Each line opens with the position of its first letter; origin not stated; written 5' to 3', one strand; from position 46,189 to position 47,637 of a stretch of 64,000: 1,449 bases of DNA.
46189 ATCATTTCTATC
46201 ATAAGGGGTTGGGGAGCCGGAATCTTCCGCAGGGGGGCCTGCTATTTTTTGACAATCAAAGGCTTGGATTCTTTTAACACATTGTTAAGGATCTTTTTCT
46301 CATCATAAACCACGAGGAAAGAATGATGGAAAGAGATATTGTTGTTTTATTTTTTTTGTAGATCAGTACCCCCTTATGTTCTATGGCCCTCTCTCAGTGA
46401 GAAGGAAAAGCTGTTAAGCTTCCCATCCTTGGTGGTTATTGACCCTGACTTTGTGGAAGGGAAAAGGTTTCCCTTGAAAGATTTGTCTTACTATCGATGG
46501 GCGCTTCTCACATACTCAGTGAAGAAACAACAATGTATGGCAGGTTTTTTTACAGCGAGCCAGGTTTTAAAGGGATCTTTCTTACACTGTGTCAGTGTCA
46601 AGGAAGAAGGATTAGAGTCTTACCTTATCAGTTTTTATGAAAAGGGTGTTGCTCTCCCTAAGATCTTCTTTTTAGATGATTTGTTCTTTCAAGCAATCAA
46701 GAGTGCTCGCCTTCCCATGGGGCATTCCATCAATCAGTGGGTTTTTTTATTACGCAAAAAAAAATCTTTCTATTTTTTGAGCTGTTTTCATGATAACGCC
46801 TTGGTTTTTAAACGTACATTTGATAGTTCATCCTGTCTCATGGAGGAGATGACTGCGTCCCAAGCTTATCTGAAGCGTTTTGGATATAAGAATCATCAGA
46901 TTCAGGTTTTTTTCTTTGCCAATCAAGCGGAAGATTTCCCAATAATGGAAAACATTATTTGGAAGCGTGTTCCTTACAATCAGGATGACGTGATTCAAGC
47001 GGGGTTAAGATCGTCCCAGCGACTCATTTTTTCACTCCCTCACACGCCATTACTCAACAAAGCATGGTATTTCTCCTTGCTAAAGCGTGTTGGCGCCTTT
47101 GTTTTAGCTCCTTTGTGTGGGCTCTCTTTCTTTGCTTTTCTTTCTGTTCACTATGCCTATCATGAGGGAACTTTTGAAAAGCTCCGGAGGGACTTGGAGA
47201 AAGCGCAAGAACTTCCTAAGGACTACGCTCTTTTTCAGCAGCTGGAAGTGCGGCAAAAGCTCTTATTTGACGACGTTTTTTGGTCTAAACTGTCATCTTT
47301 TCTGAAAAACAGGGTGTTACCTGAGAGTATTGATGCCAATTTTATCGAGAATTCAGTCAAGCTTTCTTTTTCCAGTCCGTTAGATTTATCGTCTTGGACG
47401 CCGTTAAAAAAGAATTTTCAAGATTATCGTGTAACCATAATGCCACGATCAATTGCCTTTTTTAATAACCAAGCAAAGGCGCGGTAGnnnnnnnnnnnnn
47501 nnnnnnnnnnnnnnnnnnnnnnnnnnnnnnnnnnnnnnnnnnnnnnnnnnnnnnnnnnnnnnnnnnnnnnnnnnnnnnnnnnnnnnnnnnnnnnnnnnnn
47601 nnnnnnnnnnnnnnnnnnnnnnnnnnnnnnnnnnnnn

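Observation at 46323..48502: Orphan three-gene operon resembling a GspL/GspM/PilP-type (PilMNOP / MshIJK-like) envelope subcomplex, with no secretin, ATPase or pilin in 64 kb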

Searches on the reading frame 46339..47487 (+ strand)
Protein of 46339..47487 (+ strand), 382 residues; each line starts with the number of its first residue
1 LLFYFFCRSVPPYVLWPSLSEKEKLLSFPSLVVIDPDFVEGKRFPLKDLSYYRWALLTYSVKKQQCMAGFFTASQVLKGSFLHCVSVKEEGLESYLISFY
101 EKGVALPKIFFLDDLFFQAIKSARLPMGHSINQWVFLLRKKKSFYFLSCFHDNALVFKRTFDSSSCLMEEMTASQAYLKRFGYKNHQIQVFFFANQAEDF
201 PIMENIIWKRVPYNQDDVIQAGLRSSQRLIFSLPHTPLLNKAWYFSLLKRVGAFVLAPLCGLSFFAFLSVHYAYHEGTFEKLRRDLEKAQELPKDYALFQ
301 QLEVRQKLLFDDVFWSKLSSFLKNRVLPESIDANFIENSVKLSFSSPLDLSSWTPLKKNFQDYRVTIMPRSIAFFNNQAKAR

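Call 3: search_protein_families(library=pfam, proteins=[window:46339-47487:+], max_evalue=1)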
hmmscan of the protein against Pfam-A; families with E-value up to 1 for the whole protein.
window:46339-47487:+ (382 aa): 0 families

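Call 4: search_protein_families(library=ncbifam, proteins=[window:46339-47487:+], max_evalue=1)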
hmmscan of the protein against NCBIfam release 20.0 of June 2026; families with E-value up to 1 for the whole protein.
window:46339-47487:+ (382 aa): 0 families

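Call 7: find_homologous_proteins(query=window:46339-47487:+, max_evalue=0.01)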
Query window:46339-47487:+ (382 aa): 1 proteins with E <= 0.01 among 2047 candidates.
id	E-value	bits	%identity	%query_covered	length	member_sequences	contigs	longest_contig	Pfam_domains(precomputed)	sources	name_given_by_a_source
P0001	6.2e-233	791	100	92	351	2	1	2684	-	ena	-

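Call 9: find_encoding_contigs(protein=P0001, flank=10000)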
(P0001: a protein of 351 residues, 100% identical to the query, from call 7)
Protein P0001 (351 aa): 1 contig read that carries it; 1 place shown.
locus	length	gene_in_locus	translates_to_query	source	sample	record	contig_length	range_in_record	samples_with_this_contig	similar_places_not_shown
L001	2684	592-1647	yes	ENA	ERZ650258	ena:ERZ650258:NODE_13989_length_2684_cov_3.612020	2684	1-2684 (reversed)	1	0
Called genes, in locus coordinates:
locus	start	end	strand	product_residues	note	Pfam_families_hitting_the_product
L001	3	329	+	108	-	?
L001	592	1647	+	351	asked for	-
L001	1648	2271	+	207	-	-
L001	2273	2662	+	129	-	-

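Call 12: search_protein_representatives(protein=window:46339-47487:+)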
Query: 382 residues. Proteins with E-value up to 0.001 (for the whole library): 8; up to 1e-10: 6; up to 1e-30: 4. The best 8 are listed.
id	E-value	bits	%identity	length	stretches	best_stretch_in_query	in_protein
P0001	2.0e-233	790.8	100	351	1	33-382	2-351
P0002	3.1e-55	204.4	35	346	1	32-379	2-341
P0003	2.5e-46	175.0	34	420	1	24-375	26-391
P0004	4.0e-35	138.2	29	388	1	28-353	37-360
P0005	4.6e-13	65.6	28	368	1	51-344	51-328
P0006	5.8e-11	58.7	24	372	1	44-381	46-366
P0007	4.3e-09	52.5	26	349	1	107-345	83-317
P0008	1.2e-07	47.7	27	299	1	111-348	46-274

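Call 15: find_homologous_proteins(query=A1, max_evalue=0.01)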
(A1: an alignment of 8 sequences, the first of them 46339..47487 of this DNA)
Query A1 (8 sequences) (382 aa, profile of the alignment): 2 proteins with E <= 0.01 among 5496 candidates.
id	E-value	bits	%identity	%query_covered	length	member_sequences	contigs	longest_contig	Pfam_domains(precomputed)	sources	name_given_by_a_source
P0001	8.5e-131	454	100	92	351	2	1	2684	-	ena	-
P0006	9.7e-123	428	24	94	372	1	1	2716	-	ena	-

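Call 18: find_related_loci(query=A2, collection=genome_contigs, flank=10000)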
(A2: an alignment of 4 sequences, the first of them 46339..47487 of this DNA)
Query A2 (382 aa) in genome_contigs; peptide patterns used: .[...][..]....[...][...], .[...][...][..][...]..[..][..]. (x = any residue, [..] = any of these).
105 stretches matched a pattern; 2 encode a relative of the query (tblastn E <= 1e-3); 2 distinct loci.
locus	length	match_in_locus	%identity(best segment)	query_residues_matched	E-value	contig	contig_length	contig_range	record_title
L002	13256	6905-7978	34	13-382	2e-61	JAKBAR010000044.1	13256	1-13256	MAG: Proteobacteria bacterium isolate ZJ2.bin63 NODE_5298_length_13256_cov_1.894204, whole genome shotgun sequence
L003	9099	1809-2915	33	19-374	2e-55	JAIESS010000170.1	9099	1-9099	MAG: Alphaproteobacteria bacterium isolate co.spades.METABAT.2.5kb_076 c_000000424361, whole genome shotgun sequence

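Call 21: find_related_loci(query=A2, collection=metagenome_contigs, flank=10000)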
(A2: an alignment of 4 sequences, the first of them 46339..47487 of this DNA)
Query A2 (382 aa) in metagenome_contigs; peptide patterns used: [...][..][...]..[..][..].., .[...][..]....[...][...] (x = any residue, [..] = any of these).
600 stretches matched a pattern, but none encodes a relative of the query by tblastn (E <= 1e-3).

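Call 23: find_encoding_contigs(protein=P0006, flank=10000)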
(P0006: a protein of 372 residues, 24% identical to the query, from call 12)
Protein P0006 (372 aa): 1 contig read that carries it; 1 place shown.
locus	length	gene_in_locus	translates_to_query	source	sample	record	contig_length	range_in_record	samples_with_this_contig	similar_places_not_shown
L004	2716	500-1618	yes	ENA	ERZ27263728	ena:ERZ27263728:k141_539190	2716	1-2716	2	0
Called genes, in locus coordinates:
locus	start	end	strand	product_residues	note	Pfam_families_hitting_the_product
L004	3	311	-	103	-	?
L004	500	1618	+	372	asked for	-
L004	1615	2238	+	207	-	-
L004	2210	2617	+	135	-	-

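Call 30: search_solved_structures(query=A1, max_evalue=10, show_alignments=2)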
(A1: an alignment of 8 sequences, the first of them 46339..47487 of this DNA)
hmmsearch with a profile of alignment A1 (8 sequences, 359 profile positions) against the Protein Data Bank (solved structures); distinct sequences matched with E-value up to 10: 0.

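Call 34: search_protein_families(library=pfam, alignment_id=A1, max_evalue=5)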
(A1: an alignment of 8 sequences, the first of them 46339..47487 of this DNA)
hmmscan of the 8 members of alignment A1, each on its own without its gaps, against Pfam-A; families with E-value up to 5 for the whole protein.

A. member 1, window:46339-47487:+ (382 aa): 0 families

B. families by the number of members that match (of 8 scanned): 3 families
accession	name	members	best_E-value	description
PF13024.11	DUF3884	1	0.0068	Protein of unknown function (DUF3884)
PF00622.36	SPRY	1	0.079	SPRY domain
PF19451.5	DUF5989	1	2.1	Family of unknown function (DUF5989)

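Call 35: search_protein_families(library=pfam, proteins=[L002:7984-8604:+, L003:3005-3736:+, L004:1615-2238:+, L002:8555-8977:+, L003:3654-4124:+, L004:2210-2617:+], max_evalue=5)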
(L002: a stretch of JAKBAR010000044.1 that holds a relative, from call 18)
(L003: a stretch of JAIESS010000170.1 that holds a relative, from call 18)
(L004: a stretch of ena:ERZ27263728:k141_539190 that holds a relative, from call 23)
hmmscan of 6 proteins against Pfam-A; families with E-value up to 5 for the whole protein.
L002:7984-8604:+ (206 aa): 1 family
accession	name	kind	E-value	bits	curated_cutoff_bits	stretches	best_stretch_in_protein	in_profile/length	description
PF00071.28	Ras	-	0.16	12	21.6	1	31-109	68-136/162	Ras family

L003:3005-3736:+ (243 aa): 0 families

L004:1615-2238:+ (207 aa): 3 families
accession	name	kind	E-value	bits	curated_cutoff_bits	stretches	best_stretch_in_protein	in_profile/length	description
PF14163.11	SieB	-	0.023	14.7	26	1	10-86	21-98/147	Super-infection exclusion protein B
PF04244.19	DPRP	-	0.048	13.9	22.1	1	51-155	34-136/224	Deoxyribodipyrimidine photo-lyase-related protein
PF06815.18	RVT_connect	-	0.08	13.7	23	1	43-103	21-88/102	Reverse transcriptase connection domain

L002:8555-8977:+ (140 aa): 0 families

L003:3654-4124:+ (156 aa): 0 families

L004:2210-2617:+ (135 aa): 2 families
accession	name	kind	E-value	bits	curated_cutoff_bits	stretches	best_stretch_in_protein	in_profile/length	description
PF22925.3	TS_C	-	0.0041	17.2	27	1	28-100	93-160/202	Trans-sialidase, C-terminal domain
PF24318.1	DUF7490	-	0.043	13.9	27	1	43-80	54-91/106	Domain of unknown function (DUF7490)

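Call 36: predict_structure(alignment_id=A1)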
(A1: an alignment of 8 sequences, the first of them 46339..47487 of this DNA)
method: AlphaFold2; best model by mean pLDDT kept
length: 382 residues; sequences in the alignment: 8
mean_pLDDT: 79.8   pTM: 0.61
mean pLDDT of the five models: 79.8, 79.8, 78.8, 75.4, 69.3
residues with pLDDT >= 90: 77; 70-90: 236; 50-70: 54; < 50: 15
segments of 3 or more residues with pLDDT < 50: 1-9, 380-382
pLDDT, mean of each block of 10 residues (from residue 1): 40 77 72 90 83 85 79 73 84 85 85 92 67 89 92 91 89 92 91 88 90 90 81 81 79 82 85 66 65 55 55 81 78 81 85 81 86 77 39
secondary structure, 60 per line:
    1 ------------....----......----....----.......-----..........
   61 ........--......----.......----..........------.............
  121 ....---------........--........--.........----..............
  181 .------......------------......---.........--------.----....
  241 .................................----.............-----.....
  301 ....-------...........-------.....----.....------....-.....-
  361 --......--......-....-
elements in order: E13-16 H21-26 E31-34 E39-45 H51-68 E71-76 E81-87 H92-101 E108-111 H112-124 E134-141 E144-151 E154-162 H167-181 E188-193 E206-211 H215-223 H237-273 H278-290 H296-304 H312-322 E330-334 E339-343 H350-353 H355-359 E363-368 E371-376 H378-381

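Call 40: fold_search(model_id=the predicted structure, library=pdb)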
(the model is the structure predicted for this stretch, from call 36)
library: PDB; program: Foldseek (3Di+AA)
matches with E <= 10: 1570; with E <= 0.001: 34
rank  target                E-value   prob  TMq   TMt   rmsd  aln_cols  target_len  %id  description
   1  3hrg                  2.5e-07  1.00  0.26  0.35   6.8       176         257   14  Crystal structure of Bacteroides thetaiotaomicron BT_3980, protein with actin-like ATPase fold and unknown function (NP_ (released 2009-06-23)
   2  5eox_A                2.0e-06  1.00  0.22  0.24  26.4       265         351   12  Pseudomonas aeruginosa PilM bound to ADP (released 2016-04-27)
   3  5eoy_B                2.5e-06  1.00  0.24  0.26   8.8       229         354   10  Pseudomonas aeruginosa SeMet-PilM bound to ADP (released 2016-04-27)
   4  5eox_B                2.5e-06  1.00  0.23  0.25  25.4       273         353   12  Pseudomonas aeruginosa PilM bound to ADP (released 2016-04-27)
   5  5eou_B                3.6e-06  1.00  0.25  0.26  24.4       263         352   10  Pseudomonas aeruginosa PilM:PilN1-12 bound to ATP (released 2016-04-27)
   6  4pht_Y                4.5e-06  1.00  0.31  0.47   5.7       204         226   11  ATPase GspE in complex with the cytoplasmic domain of GspL from the Vibrio vulnificus type II Secretion system (released 2014-11-26)
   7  3jc8_Ma               6.1e-06  1.00  0.30  0.32   7.0       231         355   14  Architectural model of the type IVa pilus machine in a piliated state (released 2016-03-16)
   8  5eou_A                8.7e-06  1.00  0.26  0.29   7.5       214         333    7  Pseudomonas aeruginosa PilM:PilN1-12 bound to ATP (released 2016-04-27)
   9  5eoy_A                9.8e-06  1.00  0.27  0.28   8.0       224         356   10  Pseudomonas aeruginosa SeMet-PilM bound to ADP (released 2016-04-27)
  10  5eq6_A                1.4e-05  1.00  0.23  0.24   9.1       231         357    9  Pseudomonas aeruginosa PilM bound to AMP-PNP (released 2016-04-27)
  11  4pht_X                1.5e-05  1.00  0.32  0.48   5.3       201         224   11  ATPase GspE in complex with the cytoplasmic domain of GspL from the Vibrio vulnificus type II Secretion system (released 2014-11-26)
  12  5eq6_B                1.8e-05  1.00  0.23  0.24  26.6       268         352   12  Pseudomonas aeruginosa PilM bound to AMP-PNP (released 2016-04-27)
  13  1yf5                  3.2e-05  1.00  0.35  0.51   5.5       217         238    9  Cyto-Epsl: The Cytoplasmic Domain Of Epsl, An Inner Membrane Component Of The Type II Secretion System Of Vibrio Cholera (released 2005-05-03)
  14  1w97                  4.5e-05  1.00  0.32  0.47   5.5       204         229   12  cyto-EpsL: the cytoplasmic domain of EpsL, an inner membrane component of the type II secretion system of Vibrio cholera (released 2004-11-30)
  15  3wqt_C                4.8e-05  1.00  0.21  0.21  15.9       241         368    9  Staphylococcus aureus FtsA complexed with AMPPNP (released 2014-10-08)
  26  5tkw                  3.0e-04  1.00  0.31  0.45   6.1       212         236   10  1.35 Angstrom Resolution Crystal Structure of a Pullulanase-specific Type II Secretion System Integral Cytoplasmic Membr (released 2016-10-19)
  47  4bz0                  9.0e-03  0.97  0.25  0.46   7.4       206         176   12  Structural characterization using Sulfur-SAD of the cytoplasmic domain of Burkholderia pseudomallei PilO2Bp, an actin-li (released 2014-04-23)
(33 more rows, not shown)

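Call 48: find_encoding_contigs(protein=P0004, flank=10000, max_places=3)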
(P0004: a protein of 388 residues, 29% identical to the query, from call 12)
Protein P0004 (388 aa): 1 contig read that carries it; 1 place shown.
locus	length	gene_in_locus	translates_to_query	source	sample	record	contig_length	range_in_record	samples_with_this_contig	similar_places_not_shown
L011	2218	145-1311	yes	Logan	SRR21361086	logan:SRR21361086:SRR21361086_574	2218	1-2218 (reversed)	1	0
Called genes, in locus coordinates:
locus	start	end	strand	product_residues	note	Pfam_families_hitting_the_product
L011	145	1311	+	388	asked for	-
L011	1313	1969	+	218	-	-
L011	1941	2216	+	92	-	?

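Call 49: find_encoding_contigs(protein=P0005, flank=10000, max_places=3)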
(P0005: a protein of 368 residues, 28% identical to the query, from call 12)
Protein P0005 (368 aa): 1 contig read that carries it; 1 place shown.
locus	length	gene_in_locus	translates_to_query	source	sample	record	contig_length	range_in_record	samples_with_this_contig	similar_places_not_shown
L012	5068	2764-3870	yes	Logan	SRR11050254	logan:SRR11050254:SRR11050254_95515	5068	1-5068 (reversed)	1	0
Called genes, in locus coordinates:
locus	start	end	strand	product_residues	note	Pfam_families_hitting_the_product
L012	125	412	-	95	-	-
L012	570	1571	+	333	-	-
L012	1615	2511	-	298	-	PF03331:LpxC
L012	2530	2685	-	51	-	-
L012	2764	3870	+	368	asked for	-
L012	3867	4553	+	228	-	-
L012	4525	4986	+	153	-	-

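Call 50: find_encoding_contigs(protein=P0007, flank=10000, max_places=3)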
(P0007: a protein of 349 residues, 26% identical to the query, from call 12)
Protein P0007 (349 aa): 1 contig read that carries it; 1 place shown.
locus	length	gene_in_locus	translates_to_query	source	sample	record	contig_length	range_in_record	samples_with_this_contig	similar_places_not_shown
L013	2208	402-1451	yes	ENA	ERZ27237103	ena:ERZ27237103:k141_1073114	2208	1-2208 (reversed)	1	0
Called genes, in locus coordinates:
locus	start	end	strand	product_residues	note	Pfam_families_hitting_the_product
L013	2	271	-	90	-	?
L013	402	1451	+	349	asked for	-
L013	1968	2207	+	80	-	?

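Call 51: find_encoding_contigs(protein=P0008, flank=10000, max_places=3)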
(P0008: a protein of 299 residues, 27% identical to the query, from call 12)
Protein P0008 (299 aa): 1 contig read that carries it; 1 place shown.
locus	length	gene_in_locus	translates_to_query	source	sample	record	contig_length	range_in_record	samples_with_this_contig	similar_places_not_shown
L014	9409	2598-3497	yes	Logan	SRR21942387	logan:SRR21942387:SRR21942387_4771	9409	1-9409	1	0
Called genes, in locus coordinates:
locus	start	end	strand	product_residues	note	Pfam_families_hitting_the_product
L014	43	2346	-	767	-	-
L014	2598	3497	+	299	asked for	-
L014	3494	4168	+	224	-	-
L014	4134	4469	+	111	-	-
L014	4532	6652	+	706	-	PF08447:PAS_3, PF00990:GGDEF, PF00563:EAL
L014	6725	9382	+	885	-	PF02739:5_3_exonuc_N, PF01367:5_3_exonuc, PF01612:DNA_pol_A_exo1, PF22619:DNA_polI_exo1 (weak), PF00476:DNA_pol_A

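Call 52: list_cluster_members(proteins=[L011:1313-1969:+, L012:3867-4553:+, L012:4525-4986:+, L014:3494-4168:+, L014:4134-4469:+, L003:3005-3736:+, L003:3669-4124:+, L003:3696-4124:+, L003:3705-4124:+, L003:3708-4124:+])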
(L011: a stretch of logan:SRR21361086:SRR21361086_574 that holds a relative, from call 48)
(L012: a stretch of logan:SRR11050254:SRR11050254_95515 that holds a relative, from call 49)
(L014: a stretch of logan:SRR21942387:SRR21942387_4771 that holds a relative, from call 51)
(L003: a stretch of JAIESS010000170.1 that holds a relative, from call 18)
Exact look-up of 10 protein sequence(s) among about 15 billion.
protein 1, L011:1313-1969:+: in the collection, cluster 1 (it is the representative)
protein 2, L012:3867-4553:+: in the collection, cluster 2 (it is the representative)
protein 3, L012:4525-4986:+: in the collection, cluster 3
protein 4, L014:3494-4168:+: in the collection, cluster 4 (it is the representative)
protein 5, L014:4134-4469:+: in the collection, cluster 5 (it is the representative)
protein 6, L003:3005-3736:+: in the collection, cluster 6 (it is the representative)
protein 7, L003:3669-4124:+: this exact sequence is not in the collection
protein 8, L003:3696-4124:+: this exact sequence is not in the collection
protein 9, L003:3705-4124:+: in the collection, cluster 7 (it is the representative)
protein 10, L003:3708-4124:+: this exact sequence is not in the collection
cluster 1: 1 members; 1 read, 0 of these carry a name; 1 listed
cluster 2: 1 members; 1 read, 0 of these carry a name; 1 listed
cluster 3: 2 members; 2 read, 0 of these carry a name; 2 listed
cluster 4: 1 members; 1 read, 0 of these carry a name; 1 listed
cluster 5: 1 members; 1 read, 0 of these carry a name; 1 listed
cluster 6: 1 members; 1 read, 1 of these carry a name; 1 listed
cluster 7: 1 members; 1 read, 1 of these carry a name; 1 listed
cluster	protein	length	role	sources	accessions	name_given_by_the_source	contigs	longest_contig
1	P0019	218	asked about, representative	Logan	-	-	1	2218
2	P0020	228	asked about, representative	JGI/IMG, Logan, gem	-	-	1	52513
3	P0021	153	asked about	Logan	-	-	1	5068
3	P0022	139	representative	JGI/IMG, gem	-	-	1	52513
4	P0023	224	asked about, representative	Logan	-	-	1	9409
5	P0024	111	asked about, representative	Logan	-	-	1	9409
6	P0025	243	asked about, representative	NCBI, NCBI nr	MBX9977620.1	MAG: hypothetical protein K2X98_05195 [Alphaproteobacteria bacterium] | hypothetical protein [Alphaproteobacteria bacterium]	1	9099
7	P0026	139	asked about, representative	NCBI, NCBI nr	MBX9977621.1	MAG: hypothetical protein K2X98_05200 [Alphaproteobacteria bacterium] | hypothetical protein [Alphaproteobacteria bacterium]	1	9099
